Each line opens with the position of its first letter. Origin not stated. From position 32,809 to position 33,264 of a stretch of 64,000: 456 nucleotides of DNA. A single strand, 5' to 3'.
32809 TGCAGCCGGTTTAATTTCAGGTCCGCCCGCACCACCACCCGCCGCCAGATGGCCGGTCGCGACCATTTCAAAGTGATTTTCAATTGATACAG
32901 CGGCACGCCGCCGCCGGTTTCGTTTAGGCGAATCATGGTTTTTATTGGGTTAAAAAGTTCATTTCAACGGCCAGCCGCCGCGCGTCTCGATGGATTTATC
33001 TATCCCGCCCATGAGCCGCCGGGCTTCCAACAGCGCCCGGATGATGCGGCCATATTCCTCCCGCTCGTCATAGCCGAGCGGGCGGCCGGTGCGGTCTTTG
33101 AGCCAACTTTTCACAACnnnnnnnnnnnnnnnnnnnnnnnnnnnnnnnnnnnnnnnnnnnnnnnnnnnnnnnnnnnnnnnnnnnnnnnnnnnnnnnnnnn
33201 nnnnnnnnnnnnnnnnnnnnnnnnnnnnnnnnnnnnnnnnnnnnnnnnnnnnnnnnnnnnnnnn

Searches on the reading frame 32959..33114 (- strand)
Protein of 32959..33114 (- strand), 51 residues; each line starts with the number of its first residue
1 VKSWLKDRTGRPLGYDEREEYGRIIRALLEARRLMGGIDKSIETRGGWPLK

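Call 4: search_protein_families(library=pfam, proteins=[window:32959-33114:-], max_evalue=0.1)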
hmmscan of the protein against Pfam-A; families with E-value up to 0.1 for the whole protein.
window:32959-33114:- (51 aa): 0 families

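Call 5: search_protein_families(library=ncbifam, proteins=[window:32959-33114:-], max_evalue=0.1)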
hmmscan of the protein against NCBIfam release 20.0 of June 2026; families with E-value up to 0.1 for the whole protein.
window:32959-33114:- (51 aa): 0 families

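Call 6: search_protein_families(library=padloc, proteins=[window:32959-33114:-], max_evalue=0.1)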
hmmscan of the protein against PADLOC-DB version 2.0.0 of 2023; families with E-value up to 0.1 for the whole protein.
window:32959-33114:- (51 aa): 1 family
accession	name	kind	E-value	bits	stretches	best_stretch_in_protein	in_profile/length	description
PDLC03610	REase_MTase_IIG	-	0.00011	18.4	1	2-44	1032-1074/1096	Type IIG restriction enzyme-methyltransferase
